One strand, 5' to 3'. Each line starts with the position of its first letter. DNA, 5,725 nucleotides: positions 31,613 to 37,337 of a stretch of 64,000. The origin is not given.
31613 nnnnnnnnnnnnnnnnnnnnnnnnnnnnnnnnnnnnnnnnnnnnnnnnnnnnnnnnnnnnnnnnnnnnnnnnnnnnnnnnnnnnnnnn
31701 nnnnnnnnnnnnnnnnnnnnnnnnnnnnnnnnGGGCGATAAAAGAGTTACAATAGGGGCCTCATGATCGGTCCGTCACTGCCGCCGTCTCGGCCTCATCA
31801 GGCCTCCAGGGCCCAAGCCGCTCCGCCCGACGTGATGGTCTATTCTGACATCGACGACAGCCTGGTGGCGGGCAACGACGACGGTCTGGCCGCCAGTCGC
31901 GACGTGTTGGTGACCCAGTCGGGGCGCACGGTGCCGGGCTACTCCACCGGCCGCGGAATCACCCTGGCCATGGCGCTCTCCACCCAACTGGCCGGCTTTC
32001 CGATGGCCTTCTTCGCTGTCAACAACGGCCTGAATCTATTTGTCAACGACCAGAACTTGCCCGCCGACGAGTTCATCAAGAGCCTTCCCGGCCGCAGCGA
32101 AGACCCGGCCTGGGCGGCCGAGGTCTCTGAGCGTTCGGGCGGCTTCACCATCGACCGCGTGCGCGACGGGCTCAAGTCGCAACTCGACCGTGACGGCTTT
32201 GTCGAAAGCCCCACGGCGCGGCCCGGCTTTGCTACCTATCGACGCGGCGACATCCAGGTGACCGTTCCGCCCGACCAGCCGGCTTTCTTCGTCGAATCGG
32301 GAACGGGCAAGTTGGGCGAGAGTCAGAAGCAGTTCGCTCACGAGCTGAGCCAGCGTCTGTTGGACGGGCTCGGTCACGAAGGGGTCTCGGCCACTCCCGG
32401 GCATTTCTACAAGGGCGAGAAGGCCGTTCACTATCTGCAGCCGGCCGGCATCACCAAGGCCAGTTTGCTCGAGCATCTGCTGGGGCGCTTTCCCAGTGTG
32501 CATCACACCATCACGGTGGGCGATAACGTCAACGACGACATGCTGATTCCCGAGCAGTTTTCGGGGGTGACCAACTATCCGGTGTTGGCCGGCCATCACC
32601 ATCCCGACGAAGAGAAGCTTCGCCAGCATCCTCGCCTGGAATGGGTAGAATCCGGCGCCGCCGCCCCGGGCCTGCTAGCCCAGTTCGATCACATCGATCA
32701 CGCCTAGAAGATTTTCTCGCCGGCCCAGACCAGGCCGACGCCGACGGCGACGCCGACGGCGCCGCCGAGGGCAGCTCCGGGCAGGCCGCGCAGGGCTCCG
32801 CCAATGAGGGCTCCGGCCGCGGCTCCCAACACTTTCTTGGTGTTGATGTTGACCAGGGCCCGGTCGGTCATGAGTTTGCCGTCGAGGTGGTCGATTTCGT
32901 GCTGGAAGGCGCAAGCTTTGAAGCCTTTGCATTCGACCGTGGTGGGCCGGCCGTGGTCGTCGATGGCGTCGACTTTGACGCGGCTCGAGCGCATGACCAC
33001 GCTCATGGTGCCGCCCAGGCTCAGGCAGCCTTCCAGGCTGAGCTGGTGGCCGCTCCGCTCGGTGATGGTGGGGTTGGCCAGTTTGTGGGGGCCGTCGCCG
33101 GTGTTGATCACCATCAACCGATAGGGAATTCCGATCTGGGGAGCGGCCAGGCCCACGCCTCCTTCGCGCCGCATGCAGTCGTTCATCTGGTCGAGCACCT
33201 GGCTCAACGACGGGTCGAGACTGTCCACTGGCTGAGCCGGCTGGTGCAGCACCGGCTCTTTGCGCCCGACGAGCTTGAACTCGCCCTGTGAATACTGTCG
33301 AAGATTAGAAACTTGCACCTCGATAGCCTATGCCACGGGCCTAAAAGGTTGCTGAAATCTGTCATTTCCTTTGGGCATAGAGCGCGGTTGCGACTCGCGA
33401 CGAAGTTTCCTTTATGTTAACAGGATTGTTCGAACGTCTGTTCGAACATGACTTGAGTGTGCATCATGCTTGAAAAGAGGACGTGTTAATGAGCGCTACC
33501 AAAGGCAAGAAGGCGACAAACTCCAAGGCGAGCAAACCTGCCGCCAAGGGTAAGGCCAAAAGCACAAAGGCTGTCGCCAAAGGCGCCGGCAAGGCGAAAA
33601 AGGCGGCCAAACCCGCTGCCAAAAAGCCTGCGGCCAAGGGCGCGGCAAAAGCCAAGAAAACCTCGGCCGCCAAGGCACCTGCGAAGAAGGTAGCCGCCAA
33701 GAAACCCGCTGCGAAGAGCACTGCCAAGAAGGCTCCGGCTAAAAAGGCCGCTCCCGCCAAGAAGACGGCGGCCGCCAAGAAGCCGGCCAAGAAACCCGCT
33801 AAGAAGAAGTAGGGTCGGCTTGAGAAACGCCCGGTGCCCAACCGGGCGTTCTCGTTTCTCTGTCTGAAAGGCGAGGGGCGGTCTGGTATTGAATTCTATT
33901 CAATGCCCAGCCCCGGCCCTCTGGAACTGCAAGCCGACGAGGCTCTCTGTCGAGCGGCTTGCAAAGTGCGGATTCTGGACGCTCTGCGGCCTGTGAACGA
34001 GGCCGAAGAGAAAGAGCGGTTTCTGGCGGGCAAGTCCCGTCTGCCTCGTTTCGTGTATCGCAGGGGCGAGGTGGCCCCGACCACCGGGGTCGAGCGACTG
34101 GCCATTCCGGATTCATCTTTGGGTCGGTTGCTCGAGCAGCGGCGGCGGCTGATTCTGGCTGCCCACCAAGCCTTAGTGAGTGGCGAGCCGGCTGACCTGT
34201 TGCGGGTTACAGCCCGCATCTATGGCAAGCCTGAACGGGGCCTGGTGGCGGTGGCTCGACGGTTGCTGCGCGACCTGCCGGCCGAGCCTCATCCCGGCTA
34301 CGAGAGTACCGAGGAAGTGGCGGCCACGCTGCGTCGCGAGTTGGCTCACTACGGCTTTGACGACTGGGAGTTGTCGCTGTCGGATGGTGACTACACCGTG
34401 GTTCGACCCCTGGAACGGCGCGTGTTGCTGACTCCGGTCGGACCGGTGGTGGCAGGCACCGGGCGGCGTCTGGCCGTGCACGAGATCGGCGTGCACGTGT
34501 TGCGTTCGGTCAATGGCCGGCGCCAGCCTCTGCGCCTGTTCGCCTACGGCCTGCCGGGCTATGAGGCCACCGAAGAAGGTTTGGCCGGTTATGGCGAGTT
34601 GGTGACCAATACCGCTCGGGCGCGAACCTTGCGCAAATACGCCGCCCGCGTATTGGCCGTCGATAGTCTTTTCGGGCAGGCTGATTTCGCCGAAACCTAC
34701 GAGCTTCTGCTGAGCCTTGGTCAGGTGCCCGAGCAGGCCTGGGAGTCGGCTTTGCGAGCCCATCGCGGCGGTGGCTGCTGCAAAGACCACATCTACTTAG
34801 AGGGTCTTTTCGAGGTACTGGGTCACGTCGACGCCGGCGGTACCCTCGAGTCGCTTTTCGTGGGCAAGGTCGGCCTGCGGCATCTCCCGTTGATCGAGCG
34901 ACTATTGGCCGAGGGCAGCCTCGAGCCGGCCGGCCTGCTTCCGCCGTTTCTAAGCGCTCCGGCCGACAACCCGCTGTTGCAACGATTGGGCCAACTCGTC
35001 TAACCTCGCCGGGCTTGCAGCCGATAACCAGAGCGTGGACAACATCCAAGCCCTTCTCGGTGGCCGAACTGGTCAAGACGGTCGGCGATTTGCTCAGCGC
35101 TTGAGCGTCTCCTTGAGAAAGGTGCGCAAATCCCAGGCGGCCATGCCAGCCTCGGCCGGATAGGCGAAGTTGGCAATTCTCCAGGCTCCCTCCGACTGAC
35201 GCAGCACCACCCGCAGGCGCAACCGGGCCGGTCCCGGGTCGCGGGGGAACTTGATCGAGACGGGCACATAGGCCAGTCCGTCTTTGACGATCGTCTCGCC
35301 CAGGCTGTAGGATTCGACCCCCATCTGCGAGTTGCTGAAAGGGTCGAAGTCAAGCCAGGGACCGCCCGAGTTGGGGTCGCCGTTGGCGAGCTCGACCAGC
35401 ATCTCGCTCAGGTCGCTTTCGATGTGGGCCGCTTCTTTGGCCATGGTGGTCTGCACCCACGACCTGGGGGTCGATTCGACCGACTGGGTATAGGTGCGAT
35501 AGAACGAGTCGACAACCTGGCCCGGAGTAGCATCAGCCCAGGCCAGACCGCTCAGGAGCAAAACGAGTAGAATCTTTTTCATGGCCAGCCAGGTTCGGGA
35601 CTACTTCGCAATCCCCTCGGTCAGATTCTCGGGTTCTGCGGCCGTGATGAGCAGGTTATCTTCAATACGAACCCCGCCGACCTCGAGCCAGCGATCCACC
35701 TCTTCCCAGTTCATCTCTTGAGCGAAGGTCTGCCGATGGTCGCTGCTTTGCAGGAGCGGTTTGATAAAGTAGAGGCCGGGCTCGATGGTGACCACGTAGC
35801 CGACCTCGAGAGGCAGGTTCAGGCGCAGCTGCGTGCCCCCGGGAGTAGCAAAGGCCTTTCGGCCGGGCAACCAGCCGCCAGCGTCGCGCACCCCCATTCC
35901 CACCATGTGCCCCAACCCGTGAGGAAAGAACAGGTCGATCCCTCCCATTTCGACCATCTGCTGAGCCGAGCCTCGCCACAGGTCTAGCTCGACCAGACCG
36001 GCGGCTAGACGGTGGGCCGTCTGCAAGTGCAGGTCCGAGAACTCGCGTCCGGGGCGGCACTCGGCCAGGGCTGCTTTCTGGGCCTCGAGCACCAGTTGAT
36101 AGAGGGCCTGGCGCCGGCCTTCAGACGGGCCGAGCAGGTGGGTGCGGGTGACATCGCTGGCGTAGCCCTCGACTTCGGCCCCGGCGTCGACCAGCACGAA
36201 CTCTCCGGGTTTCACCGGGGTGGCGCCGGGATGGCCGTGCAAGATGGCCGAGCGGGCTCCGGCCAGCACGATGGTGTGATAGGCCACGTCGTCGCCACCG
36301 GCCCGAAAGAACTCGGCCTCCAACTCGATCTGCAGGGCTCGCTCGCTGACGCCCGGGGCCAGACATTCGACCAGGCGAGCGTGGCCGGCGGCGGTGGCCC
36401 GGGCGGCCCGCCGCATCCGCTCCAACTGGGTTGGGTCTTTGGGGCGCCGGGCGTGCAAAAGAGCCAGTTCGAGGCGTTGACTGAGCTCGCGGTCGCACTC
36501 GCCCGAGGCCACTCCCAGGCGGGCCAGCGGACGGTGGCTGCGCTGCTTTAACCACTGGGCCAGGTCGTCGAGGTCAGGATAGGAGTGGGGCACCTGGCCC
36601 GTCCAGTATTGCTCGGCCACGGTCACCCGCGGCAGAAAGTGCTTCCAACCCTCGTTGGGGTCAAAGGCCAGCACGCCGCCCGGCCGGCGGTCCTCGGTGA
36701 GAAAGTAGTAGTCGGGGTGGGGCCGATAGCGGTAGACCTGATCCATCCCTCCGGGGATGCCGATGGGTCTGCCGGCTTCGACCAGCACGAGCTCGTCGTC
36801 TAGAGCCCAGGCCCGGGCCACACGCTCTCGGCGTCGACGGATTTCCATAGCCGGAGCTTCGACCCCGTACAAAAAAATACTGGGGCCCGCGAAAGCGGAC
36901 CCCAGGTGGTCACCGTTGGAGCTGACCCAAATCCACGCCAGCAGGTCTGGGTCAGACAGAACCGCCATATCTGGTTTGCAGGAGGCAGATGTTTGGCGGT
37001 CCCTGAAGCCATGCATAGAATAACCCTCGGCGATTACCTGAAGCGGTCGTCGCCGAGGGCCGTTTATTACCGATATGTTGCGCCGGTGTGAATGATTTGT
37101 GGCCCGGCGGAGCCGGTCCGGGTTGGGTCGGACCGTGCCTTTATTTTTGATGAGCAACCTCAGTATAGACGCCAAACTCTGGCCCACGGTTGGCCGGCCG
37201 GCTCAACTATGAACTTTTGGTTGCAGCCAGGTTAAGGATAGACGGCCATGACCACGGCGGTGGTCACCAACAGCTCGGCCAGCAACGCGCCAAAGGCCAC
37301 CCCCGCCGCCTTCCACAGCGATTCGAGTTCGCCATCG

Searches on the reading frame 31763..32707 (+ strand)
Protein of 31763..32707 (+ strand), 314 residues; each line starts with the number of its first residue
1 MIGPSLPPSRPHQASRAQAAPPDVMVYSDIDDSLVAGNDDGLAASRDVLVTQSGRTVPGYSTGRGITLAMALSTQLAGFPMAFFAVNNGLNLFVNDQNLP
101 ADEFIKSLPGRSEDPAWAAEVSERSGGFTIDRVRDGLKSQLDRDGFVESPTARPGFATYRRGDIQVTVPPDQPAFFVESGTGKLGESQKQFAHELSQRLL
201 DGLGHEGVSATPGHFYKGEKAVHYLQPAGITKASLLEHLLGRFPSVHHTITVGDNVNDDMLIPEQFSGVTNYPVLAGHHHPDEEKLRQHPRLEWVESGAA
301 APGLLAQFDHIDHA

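Call 15: search_protein_families(library=pfam, proteins=[window:31763-32707:+], max_evalue=0.01)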
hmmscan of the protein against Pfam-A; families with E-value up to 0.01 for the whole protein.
window:31763-32707:+ (314 aa): 1 family
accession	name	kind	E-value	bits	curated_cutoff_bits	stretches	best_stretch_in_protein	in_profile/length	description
PF05116.19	S6PP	-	2.1e-05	24.7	20.3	1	23-75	2-55/247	Sucrose-6F-phosphate phosphohydrolase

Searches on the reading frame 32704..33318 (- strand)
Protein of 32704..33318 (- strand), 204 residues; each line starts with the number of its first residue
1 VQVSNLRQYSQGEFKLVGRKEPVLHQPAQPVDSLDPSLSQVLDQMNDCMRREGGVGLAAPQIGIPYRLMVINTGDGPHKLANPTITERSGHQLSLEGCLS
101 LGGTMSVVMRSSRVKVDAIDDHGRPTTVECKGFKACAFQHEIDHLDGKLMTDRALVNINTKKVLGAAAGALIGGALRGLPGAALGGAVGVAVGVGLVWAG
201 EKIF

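Call 15: search_protein_families(library=pfam, proteins=[window:32704-33318:-], max_evalue=0.01)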
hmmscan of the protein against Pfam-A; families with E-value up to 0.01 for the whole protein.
window:32704-33318:- (204 aa): 2 families
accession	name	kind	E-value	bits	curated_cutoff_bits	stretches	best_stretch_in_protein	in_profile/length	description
PF01327.26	Pep_deformylase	-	3.3e-40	137.7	22.8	1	18-154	6-150/156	Polypeptide deformylase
PF20721.2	C19orf12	-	0.00069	19.9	30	1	153-194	36-77/163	C19orf12-like protein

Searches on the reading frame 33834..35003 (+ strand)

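Call 15: search_protein_families(library=pfam, proteins=[window:33834-35003:+], max_evalue=0.01)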
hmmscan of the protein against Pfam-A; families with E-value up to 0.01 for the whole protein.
window:33834-35003:+ (389 aa): 1 family
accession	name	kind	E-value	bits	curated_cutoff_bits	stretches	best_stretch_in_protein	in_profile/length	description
PF08014.17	MATCAP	-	1.5e-50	172.6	27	1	69-376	10-350/365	Microtubule-associated tyrosine carboxypeptidase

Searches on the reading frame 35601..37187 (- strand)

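Call 15: search_protein_families(library=pfam, proteins=[window:35601-37187:-], max_evalue=0.01)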
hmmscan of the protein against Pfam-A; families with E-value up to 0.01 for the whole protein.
window:35601-37187:- (528 aa): 2 families
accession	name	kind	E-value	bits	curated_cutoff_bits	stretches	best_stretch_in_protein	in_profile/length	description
PF00557.29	Peptidase_M24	-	4.3e-54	183.9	23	1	256-516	1-208/208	Metallopeptidase family M24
PF05195.22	AMP_N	-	0.002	18.3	24.6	1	117-200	2-86/121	Aminopeptidase P, N-terminal domain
